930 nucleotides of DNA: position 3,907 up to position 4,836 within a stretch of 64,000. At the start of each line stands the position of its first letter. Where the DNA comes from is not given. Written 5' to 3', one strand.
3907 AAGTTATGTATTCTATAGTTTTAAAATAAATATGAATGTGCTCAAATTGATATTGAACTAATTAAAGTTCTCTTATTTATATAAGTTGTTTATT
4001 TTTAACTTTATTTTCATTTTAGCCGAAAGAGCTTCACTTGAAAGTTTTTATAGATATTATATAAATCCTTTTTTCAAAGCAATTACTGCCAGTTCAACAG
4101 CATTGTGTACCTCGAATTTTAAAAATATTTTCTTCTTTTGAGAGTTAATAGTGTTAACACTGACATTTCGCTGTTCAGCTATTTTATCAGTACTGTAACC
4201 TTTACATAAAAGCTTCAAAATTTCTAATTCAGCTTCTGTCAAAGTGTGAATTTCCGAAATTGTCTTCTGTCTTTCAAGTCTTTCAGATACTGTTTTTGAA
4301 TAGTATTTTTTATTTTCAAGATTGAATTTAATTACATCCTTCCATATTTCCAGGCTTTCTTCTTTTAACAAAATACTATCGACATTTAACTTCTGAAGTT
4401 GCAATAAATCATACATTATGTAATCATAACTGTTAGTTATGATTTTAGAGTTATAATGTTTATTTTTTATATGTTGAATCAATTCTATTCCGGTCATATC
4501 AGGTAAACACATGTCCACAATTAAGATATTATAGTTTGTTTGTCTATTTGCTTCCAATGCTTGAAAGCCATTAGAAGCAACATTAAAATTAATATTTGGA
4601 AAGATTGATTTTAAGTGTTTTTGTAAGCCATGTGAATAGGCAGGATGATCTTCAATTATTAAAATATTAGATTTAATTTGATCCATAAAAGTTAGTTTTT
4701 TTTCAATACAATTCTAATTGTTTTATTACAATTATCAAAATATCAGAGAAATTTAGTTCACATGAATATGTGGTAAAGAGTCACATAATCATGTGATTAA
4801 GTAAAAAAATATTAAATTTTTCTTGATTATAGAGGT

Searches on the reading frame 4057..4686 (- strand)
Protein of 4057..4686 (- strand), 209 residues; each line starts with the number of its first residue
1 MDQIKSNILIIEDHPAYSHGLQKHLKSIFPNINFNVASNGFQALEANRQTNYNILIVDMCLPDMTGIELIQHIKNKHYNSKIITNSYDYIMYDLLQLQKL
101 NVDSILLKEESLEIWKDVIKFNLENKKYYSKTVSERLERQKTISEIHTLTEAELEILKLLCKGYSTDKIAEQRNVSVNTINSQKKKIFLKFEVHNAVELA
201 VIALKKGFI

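Call 24: search_protein_families(library=ncbifam, proteins=[window:4057-4686:-], max_evalue=0.01)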
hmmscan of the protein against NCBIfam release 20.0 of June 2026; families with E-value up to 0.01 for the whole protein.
window:4057-4686:- (209 aa): 94 families (the best 25 are shown)
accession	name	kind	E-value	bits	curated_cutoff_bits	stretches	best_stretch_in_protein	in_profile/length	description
NF052445.1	RespRegMctR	equivalog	1.4e-22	80.1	300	1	7-208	3-204/205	two-component system response regulator MctR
NF007935.0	PRK10651.1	equivalog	3.8e-22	78.5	250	1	4-205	5-212/216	two-component system response regulator NarL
NF011896.0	PRK15369.1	equivalog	1.1e-21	77.4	242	1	5-205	3-206/211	two component system response regulator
NF008098.0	PRK10840.1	equivalog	1.3e-18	67.3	235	1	6-199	4-201/216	response regulator transcription factor RcsB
NF007708.0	PRK10403.1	equivalog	3.5e-18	65.9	343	1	6-205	7-210/215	nitrate/nitrite response regulator protein NarP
NF007018.1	PRK09483.1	equivalog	5.9e-18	65.3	280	1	7-208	3-208/217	UvrY/SirA/GacA family response regulator transcription factor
NF007969.0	PRK10693.1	equivalog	2.6e-15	56.3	329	1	5-160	7-157/337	two-component system response regulator RssB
NF006900.1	PRK09390.1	equivalog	2.8e-12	46.6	255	1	6-207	5-201/203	response regulator FixJ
NF007419.0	PRK09958.1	equivalog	4.2e-12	46.1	251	1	7-204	2-199/204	acid-sensing system DNA-binding response regulator EvgA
NF052596.1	RR_EAL_PvrR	equivalog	5.6e-11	41.7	580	1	6-82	4-79/398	response regulator cyclic di-GMP phosphodiesterase PvrR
NF040749.1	tetrathio_RR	equivalog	1.5e-09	37.8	290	1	11-200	5-185/191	tetrathionate respiration response regulator TtrR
NF045991.1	RespRegCtrARhodob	equivalog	1.6e-09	37.9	350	1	8-83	3-76/224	response regulator transcription factor CtrA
NF008548.0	PRK11475.1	equivalog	1.6e-09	37.6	176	1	86-198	76-184/207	DNA-binding transcriptional activator BglJ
NF007403.0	PRK09935.1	equivalog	2.3e-09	37.2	271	1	8-203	6-204/210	fimbria biosynthesis transcriptional regulator FimZ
NF045505.1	RR_RssB_Pseudo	equivalog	2.6e-09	36.6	700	1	1-129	1-128/394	two-component system response regulator RssB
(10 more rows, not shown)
